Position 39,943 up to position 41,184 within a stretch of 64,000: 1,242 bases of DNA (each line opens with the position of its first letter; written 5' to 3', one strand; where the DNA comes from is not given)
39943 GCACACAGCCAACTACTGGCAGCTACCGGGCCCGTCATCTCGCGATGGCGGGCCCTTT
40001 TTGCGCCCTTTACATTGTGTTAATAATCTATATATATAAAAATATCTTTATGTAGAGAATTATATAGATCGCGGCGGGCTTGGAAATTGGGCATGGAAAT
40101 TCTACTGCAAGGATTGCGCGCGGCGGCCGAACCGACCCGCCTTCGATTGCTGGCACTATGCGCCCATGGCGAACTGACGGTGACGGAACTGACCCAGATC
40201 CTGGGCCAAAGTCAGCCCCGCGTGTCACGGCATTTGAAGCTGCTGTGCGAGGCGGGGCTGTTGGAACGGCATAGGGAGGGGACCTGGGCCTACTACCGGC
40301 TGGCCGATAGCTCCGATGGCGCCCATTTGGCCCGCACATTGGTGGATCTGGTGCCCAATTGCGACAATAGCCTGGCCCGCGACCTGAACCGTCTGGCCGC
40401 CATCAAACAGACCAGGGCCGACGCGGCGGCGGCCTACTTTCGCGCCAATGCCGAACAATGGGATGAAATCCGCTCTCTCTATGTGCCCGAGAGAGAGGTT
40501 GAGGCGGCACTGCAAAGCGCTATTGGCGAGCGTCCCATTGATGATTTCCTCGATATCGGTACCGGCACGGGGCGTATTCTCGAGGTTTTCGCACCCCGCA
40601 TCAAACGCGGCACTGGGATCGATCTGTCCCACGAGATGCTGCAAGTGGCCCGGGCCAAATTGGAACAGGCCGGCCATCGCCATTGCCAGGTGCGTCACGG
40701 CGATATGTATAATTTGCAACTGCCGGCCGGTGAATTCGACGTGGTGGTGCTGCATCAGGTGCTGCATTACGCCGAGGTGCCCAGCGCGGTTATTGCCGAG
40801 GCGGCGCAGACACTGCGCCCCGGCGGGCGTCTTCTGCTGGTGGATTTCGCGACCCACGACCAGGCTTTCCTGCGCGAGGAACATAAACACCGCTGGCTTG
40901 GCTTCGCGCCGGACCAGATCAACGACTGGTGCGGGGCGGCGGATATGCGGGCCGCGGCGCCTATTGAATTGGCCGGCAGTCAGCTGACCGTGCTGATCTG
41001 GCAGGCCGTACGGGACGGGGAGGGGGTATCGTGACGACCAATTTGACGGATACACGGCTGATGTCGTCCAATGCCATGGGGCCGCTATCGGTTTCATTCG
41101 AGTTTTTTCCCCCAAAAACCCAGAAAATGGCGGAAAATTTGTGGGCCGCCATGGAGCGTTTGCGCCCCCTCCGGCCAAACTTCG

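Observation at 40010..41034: SahR-type (ArsR HTH + SAM-methyltransferase-like) regulator heading a metF-metH operon, preceded by AT-rich palindromes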

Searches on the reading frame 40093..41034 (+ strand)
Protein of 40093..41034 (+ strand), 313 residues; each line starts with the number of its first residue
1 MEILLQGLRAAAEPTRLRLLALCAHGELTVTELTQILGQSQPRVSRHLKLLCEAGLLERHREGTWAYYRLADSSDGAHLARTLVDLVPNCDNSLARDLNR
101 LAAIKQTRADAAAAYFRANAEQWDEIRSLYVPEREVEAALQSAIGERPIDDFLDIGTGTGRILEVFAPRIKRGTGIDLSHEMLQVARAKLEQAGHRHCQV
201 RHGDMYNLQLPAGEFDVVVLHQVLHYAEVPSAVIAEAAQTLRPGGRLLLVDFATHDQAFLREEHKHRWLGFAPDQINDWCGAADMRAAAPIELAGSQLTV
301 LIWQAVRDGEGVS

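Call 6: search_protein_families(library=pfam, proteins=[window:40093-41031:+])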
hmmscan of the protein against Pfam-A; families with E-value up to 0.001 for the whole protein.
window:40093-41031:+ (313 aa): 21 families
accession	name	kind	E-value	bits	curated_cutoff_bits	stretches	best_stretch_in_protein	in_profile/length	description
PF08241.18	Methyltransf_11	-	2.6e-24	86.1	21.2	1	153-248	1-94/95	Methyltransferase domain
PF13649.12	Methyltransf_25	-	3.6e-22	79.3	27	1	153-245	2-97/97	Methyltransferase domain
PF13847.12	Methyltransf_31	-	5.6e-19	68.7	27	1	152-259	7-119/145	Methyltransferase domain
PF08242.18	Methyltransf_12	-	9.9e-18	65.1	30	1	153-247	1-98/98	Methyltransferase domain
PF13489.12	Methyltransf_23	-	1.4e-16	61.1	27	1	134-275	24-140/164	Methyltransferase domain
PF01022.26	HTH_5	-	4.8e-12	46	22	1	14-58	2-46/47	Bacterial regulatory protein, arsR family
PF12802.13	MarR_2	-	1.6e-10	41.4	27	1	17-62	8-55/61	MarR family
PF12840.13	HTH_20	-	1.7e-10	41.1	27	1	12-59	2-50/51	Helix-turn-helix domain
PF01209.24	Ubie_methyltran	-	4.8e-09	36.3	20.1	1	142-262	41-164/233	ubiE/COQ5 methyltransferase family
PF05175.20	MTS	-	2e-08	34.5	23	1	150-251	33-140/170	Methyltransferase small domain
PF00891.24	Methyltransf_2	-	1.1e-07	31.9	22.3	1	148-253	62-168/210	O-methyltransferase domain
PF13412.12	HTH_24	-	3.5e-06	26.9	21.9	1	19-58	9-48/48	Winged helix-turn-helix DNA-binding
PF01135.25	PCMT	-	6.7e-06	26.5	20.3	1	148-249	73-171/210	Protein-L-isoaspartate(D-aspartate) O-methyltransferase (PCMT)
PF25212.1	HVO_A0114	-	2.4e-05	24.4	27.6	1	10-64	18-73/84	HVO_A0114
PF05401.17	NodS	-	7e-05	23.2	24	1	133-243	28-138/201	Nodulation protein S (NodS)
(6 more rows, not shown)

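Call 7: search_protein_families(library=ncbifam, proteins=[window:40093-41031:+])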
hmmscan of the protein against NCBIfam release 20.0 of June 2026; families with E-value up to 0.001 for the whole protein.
window:40093-41031:+ (313 aa): 49 families (the best 25 are shown)
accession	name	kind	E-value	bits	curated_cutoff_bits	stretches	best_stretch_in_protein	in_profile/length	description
NF033788.1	HTH_metalloreg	subfamily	3.4e-24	84.4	55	1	6-73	3-71/77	metalloregulator ArsR/SmtB family transcription factor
NF043040.1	corrin_prot_MT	hypoth_equivalog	2.3e-17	63.2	180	1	141-257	35-155/216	corrinoid protein-associated methyltransferase CpaM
NF007528.0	PRK10141.1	subfamily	6.4e-14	51.8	97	1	7-73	9-76/117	metalloregulator ArsR/SmtB family transcription factor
NF045667.1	MTase_DVU1556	equivalog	6.9e-14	51.8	155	1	147-261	21-131/213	DVU_1556 family methyltransferase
TIGR01934.1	MenG_MenH_UbiE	subfamily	8.4e-14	51.4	158.35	1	140-262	31-154/223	ubiquinone/menaquinone biosynthesis methyltransferase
NF041820.1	daptide_MTase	equivalog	1.2e-13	51.1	175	1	149-258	37-151/243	daptide-type RiPP biosynthesis methyltransferase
NF001244.0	PRK00216.1-5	equivalog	1.4e-13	50.7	216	1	145-264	45-168/236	bifunctional demethylmenaquinone methyltransferase/2-methoxy-6-polyprenyl-1,4-benzoquinol methylase UbiE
TIGR02072.1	BioC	equivalog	1.1e-12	48.3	184.95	1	134-262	17-145/244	malonyl-ACP O-methyltransferase BioC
NF047649.1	MTase_UXPK_star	exception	1.2e-12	47.4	460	1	147-252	76-184/283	methyltransferase/UXPK-star double selenoprotein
TIGR01983.1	UbiG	equivalog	2.8e-12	46.4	102.95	1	150-252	51-154/228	bifunctional 2-polyprenyl-6-hydroxyphenol methylase/3-demethylubiquinol 3-O-methyltransferase UbiG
NF041537.1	ArsM_AhpD_UU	exception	3.2e-12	45.9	510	1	151-254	79-185/345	arsenite methyltransferase/AhpD domain selenoprotein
NF008823.0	PRK11873.1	subfamily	3.4e-12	46.4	263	1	151-255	80-187/272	arsenite methyltransferase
NF007610.0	PRK10258.1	equivalog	1.9e-11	43.8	342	1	111-264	8-150/251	malonyl-ACP O-methyltransferase BioC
NF040642.1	sulf_sens_BigR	equivalog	4.8e-11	42.6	155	1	8-84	14-89/95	sulfite-sensing transcriptional repressor BigR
NF041536.1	ArsM_DUF2284_UU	exception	1e-10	40.6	575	1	151-265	79-194/459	arsenite methyltransferase/DUF2284 domain selenoprotein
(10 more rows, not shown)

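Call 21: find_homologous_proteins(query=window:40093-41031:+)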
Query window:40093-41031:+ (313 aa): 8000 proteins with E <= 0.001 among 8000 candidates; the best 120 are listed.
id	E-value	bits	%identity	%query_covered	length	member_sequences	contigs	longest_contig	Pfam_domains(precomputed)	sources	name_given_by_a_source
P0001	9.9e-192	654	94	99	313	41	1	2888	PF13847.13,PF13489.13,PF12840.14,PF05175.21,PF13649.13,PF01022.27,PF12802.14,PF00891.25,PF01209.25,PF08241.19,PF08242.19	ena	-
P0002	6.6e-180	616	90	99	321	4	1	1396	PF13489.13,PF25212.3,PF01022.27,PF12802.14,PF08241.19,PF13847.13,PF12840.14,PF13412.13,PF05175.21,PF13649.13,PF00891.25,PF01135.26,PF01209.25,PF08242.19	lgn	-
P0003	1.5e-171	588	84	99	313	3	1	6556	PF13489.13,PF01022.27,PF12802.14,PF08241.19,PF05401.17,PF07021.19,PF13847.13,PF12840.14,PF13412.13,PF05175.21,PF13649.13,PF00891.25,PF01209.25,PF08242.19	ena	-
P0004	1.8e-170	585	85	98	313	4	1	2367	PF13489.13,PF25212.3,PF01022.27,PF12802.14,PF08241.19,PF13847.13,PF12840.14,PF13412.13,PF05175.21,PF13649.13,PF00891.25,PF01209.25,PF08242.19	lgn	-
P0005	2.2e-170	584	85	100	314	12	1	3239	PF13489.13,PF01978.26,PF01022.27,PF12802.14,PF08241.19,PF05401.17,PF13847.13,PF12840.14,PF13412.13,PF05175.21,PF13649.13,PF00891.25,PF01209.25,PF08242.19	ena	-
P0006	4.6e-166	570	83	98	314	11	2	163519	PF13489.13,PF01022.27,PF12802.14,PF08241.19,PF05401.17,PF13847.13,PF12840.14,PF13412.13,PF05175.21,PF13649.13,PF00891.25,PF01135.26,PF01209.25,PF08242.19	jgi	jgi:ubiquinone/menaquinone biosynthesis C-methylase UbiE/DNA-binding MarR family transcriptional reg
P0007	1.8e-165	568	82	100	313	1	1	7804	PF13489.13,PF01022.27,PF12802.14,PF08241.19,PF13847.13,PF12840.14,PF13412.13,PF05175.21,PF13649.13,PF00891.25,PF01135.26,PF01209.25,PF08242.19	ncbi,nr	ncbi:MAG: metalloregulator ArsR/SmtB family transcription factor [Alphaproteobacteria bacterium]|nr:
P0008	1.9e-165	568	82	100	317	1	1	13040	PF13489.13,PF01022.27,PF12802.14,PF08241.19,PF13847.13,PF12840.14,PF13412.13,PF05175.21,PF13649.13,PF00891.25,PF01135.26,PF01209.25,PF08242.19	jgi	jgi:ArsR family transcriptional regulator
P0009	2.6e-165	568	81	100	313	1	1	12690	PF13489.13,PF01022.27,PF12802.14,PF08241.19,PF13847.13,PF12840.14,PF13412.13,PF05175.21,PF13649.13,PF00891.25,PF01135.26,PF01209.25,PF08242.19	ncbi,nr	ncbi:MAG: metalloregulator ArsR/SmtB family transcription factor [Alphaproteobacteria bacterium]|nr:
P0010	2.7e-165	568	81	100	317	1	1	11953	PF13489.13,PF01022.27,PF12802.14,PF08241.19,PF13847.13,PF12840.14,PF13412.13,PF05175.21,PF13649.13,PF00891.25,PF01135.26,PF01209.25,PF08242.19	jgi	jgi:ArsR family transcriptional regulator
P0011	3.0e-165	567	82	100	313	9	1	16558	PF13489.13,PF01022.27,PF12802.14,PF08241.19,PF05401.17,PF07021.19,PF13847.13,PF12840.14,PF13412.13,PF05175.21,PF13649.13,PF00891.25,PF01135.26,PF01209.25,PF08242.19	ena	-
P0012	1.0e-164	566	81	99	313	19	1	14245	PF13489.13,PF01022.27,PF12802.14,PF08241.19,PF13847.13,PF12840.14,PF13412.13,PF05175.21,PF13649.13,PF00891.25,PF01135.26,PF01209.25,PF08242.19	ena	-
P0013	1.4e-164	565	84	97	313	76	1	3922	PF13489.13,PF01022.27,PF12802.14,PF08241.19,PF05401.17,PF13847.13,PF12840.14,PF13412.13,PF05175.21,PF13649.13,PF00891.25,PF01209.25,PF08242.19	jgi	-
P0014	2.7e-164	564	81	100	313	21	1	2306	PF13489.13,PF01022.27,PF12802.14,PF08241.19,PF05401.17,PF07021.19,PF13847.13,PF12840.14,PF13412.13,PF05175.21,PF13649.13,PF00891.25,PF01209.25,PF08242.19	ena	-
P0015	6.5e-164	563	81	100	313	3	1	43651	PF13489.13,PF01022.27,PF12802.14,PF08241.19,PF13847.13,PF12840.14,PF05175.21,PF13649.13,PF00891.25,PF01135.26,PF01209.25,PF08242.19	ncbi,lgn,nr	ncbi:MAG: metalloregulator ArsR/SmtB family transcription factor [Alphaproteobacteria bacterium]|nr:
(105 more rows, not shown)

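Call 22: find_related_loci(query=window:40093-41031:+, collection=genome_contigs, flank=6000)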
Query window:40093-41031:+ (313 aa) in genome_contigs; peptide patterns used: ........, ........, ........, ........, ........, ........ (x = any residue, [..] = any of these).
254 stretches matched a pattern; 135 encode a relative of the query (tblastn E <= 1e-3); the best 80 are kept; 80 distinct loci.
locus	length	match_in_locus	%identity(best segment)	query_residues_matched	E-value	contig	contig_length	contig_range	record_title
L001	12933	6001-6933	95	1-311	0e+0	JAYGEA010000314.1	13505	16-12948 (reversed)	MAG: Alphaproteobacteria bacterium isolate OC3_3000m_MAG_220 OC3_3000m_contig_3019354, whole genome shotgun sequence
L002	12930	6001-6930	84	1-310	2e-176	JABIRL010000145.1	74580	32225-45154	MAG: Rhodospirillaceae bacterium isolate SI072_bin164 k141_382640, whole genome shotgun sequence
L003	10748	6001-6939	85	1-313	1e-174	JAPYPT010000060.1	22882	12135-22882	MAG: Alphaproteobacteria bacterium isolate PW10.maxbin2.068 PW10_2667_length_22882_cov_8.906865, whole genome shotgun se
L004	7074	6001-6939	85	1-313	1e-173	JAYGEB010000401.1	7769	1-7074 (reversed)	MAG: Alphaproteobacteria bacterium isolate OC6_4000m_MAG_82 OC6_4000m_contig_2500992, whole genome shotgun sequence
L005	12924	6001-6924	81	1-308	1e-171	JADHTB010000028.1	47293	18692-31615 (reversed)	MAG: Alphaproteobacteria bacterium isolate BS150m-G9 BS-150m-C572, whole genome shotgun sequence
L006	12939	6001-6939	83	1-313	5e-171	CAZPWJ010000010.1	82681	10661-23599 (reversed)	MAG TPA_asm: uncultured Rhodospirillaceae bacterium isolate SRP200020_co5_209 genome assembly, contig: NODE_396_length_8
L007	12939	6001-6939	82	1-313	3e-171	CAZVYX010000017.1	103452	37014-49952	MAG TPA_asm: uncultured Rhodospirillaceae bacterium isolate SRP200020_co2_21 genome assembly, contig: NODE_174_length_10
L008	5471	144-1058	84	1-305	2e-173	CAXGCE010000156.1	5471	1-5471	MAG TPA_asm: uncultured Alphaproteobacteria bacterium isolate ERR598985_binner12_Refined_58 genome assembly, contig: ERZ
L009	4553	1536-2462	81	1-309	5e-175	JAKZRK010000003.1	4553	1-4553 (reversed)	MAG: Alphaproteobacteria bacterium isolate Langseth_MAG_00005 Langseth_MAG_00005_000000000003, whole genome shotgun sequ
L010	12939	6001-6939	82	1-313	4e-169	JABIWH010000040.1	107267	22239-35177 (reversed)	MAG: Rhodospirillaceae bacterium isolate SI072_bin90 k141_125203, whole genome shotgun sequence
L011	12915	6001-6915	82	1-305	1e-168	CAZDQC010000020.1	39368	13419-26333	MAG TPA_asm: uncultured Rhodospirillaceae bacterium isolate SRP077602_co9_671 genome assembly, contig: NODE_910_length_3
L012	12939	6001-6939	82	1-313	3e-168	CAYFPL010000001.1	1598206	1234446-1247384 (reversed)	MAG TPA_asm: uncultured Rhodospirillaceae bacterium isolate ERP019367_co1_99 genome assembly, contig: NODE_1_length_1598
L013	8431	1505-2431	80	1-309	2e-167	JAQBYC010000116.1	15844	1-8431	MAG: Proteobacteria bacterium isolate casp150-mb.302 NODE_9577_length_15844_cov_0.156177, whole genome shotgun sequence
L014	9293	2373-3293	82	1-307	3e-167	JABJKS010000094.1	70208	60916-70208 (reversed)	MAG: Rhodospirillaceae bacterium isolate SI074_bin97 k141_1750958, whole genome shotgun sequence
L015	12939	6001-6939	81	1-313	2e-166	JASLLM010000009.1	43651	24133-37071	MAG: Alphaproteobacteria bacterium isolate Arabian10_MAG_24 NODE_9_length_43651_cov_10.495571, whole genome shotgun sequ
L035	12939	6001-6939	60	1-313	8e-118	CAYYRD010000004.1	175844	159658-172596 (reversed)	MAG TPA_asm: uncultured Dehalococcoidales bacterium isolate SRP200020_co5_389 genome assembly, contig: NODE_85_length_17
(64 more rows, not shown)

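Call 32: search_protein_families(library=pfam, proteins=[L035:1811-2842:+, L035:3002-3748:+, L035:3161-4126:-, L035:4203-5831:+, L035:6001-6978:+, L035:6591-7856:+, L035:8046-9026:+], max_evalue=0.00001)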
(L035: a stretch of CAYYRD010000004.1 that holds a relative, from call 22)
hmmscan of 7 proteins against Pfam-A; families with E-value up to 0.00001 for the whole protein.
L035:1811-2842:+ (344 aa): 1 family
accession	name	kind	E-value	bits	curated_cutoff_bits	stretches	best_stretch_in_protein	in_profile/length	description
PF01208.23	URO-D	-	2.2e-67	228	23.9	1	8-339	1-346/346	Uroporphyrinogen decarboxylase (URO-D)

L035:3002-3748:+ (249 aa): 2 families
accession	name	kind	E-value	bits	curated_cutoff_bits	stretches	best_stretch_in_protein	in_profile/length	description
PF02310.24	B12-binding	-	5.6e-25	88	32.1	1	121-231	2-118/121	B12 binding domain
PF02607.22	B12-binding_2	-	7.2e-20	71.4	23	1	36-107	3-73/74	B12 binding domain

L035:3161-4126:- (322 aa): 0 families

L035:4203-5831:+ (543 aa): 3 families
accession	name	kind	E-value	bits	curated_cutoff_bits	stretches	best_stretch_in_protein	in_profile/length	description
PF14574.11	RACo_C_ter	-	2.2e-67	227.3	27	1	306-537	3-253/261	C-terminal domain of RACo the ASKHA domain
PF17651.6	Raco_middle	-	2.7e-40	138.1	26.8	1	132-301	1-162/163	RACo middle region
PF00111.32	Fer2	-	4.4e-08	33.4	21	1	11-78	10-77/77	2Fe-2S iron-sulfur cluster binding domain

L035:6001-6978:+ (326 aa): 11 families
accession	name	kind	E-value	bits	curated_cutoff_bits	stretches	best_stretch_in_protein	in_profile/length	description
PF08241.18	Methyltransf_11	-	3.1e-25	89.1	21.2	1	153-249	1-95/95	Methyltransferase domain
PF13649.12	Methyltransf_25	-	1.4e-21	77.4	27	1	153-245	2-97/97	Methyltransferase domain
PF13847.12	Methyltransf_31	-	8.5e-21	74.6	27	1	152-256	7-114/145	Methyltransferase domain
PF08242.18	Methyltransf_12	-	6.1e-15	56.2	30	1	153-247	1-98/98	Methyltransferase domain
PF01022.26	HTH_5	-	1.2e-12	48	22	1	14-58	2-46/47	Bacterial regulatory protein, arsR family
PF13489.12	Methyltransf_23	-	2.5e-12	47.3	27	1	148-258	22-126/164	Methyltransferase domain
PF01209.24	Ubie_methyltran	-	2.3e-11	43.9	20.1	1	116-255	13-157/233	ubiE/COQ5 methyltransferase family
PF12840.13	HTH_20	-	8.7e-11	42.1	27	1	13-57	3-48/51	Helix-turn-helix domain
PF12802.13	MarR_2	-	7.2e-09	36.1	27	1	14-59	5-52/61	MarR family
PF05175.20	MTS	-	4.9e-08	33.2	23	1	151-259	34-148/170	Methyltransferase small domain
PF05148.21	Methyltransf_8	-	4.9e-06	27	27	0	199-258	107-165/219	Hypothetical methyltransferase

L035:6591-7856:+ (422 aa): 1 family
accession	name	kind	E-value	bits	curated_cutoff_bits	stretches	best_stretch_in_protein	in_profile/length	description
PF02219.23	MTHFR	-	2.3e-92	309.8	24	1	138-412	11-287/287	Methylenetetrahydrofolate reductase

L035:8046-9026:+ (327 aa): 2 families
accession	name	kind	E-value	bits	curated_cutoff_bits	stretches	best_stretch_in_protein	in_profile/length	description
PF02826.25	2-Hacid_dh_C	-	2.9e-60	203.1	25.1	1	108-284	1-178/178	D-isomer specific 2-hydroxyacid dehydrogenase, NAD binding domain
PF00389.36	2-Hacid_dh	-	6.4e-25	87.8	24.6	1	5-316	2-134/134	D-isomer specific 2-hydroxyacid dehydrogenase, catalytic domain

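Call 45: search_solved_structures(query=window:40093-41031:+, max_evalue=0.001, show_alignments=1)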
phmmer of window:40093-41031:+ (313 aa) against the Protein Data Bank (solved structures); distinct sequences matched with E-value up to 0.001: 64 (the best 60 are shown).
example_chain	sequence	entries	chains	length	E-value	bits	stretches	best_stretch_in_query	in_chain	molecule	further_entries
1vl5_A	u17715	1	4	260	2.1e-15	60.6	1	148-255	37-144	unknown conserved protein BH2331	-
1xxl_A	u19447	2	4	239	5.1e-12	49.4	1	152-263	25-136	YcgJ protein | ycgJ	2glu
3f6v_A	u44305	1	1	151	5.6e-11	46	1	3-85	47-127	Possible transcriptional regulator, ArsR family protein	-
8ys9_A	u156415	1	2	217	5.8e-11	45.9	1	145-253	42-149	Phosphatidylethanolamine N-methyltransferase/phosphatidyl-N-methylethanolamine N-methyltra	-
7wzf_A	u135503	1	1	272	1.5e-09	41.4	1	131-267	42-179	YunM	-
2yqz_A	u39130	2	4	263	2.2e-09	40.8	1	122-274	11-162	Hypothetical protein TTHA0223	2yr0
4kdr_A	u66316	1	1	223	3e-09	40.3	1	113-249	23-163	3-demethylubiquinone-9 3-methyltransferase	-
5dpm_A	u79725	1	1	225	3.1e-09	40.3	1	113-249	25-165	Ubiquinone biosynthesis O-methyltransferase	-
4kdc_A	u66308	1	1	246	3.6e-09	40.1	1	113-250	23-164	3-demethylubiquinone-9 3-methyltransferase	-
8zc8_A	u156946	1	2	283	5.1e-09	39.6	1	142-253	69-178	MitM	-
21zq_A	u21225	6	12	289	5.3e-09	39.5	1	142-253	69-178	MitM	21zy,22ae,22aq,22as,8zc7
6j0e_A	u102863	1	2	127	1.3e-08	38.2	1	10-71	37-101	Arsenic responsive repressor ArsR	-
5f8c_A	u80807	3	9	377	4e-08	36.6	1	151-257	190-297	Methyltransferase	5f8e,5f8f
1r22_A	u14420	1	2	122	5.5e-08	36.2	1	8-73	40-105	Transcriptional repressor smtB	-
1r1t_A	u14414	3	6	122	8.3e-08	35.6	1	8-74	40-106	Transcriptional repressor smtB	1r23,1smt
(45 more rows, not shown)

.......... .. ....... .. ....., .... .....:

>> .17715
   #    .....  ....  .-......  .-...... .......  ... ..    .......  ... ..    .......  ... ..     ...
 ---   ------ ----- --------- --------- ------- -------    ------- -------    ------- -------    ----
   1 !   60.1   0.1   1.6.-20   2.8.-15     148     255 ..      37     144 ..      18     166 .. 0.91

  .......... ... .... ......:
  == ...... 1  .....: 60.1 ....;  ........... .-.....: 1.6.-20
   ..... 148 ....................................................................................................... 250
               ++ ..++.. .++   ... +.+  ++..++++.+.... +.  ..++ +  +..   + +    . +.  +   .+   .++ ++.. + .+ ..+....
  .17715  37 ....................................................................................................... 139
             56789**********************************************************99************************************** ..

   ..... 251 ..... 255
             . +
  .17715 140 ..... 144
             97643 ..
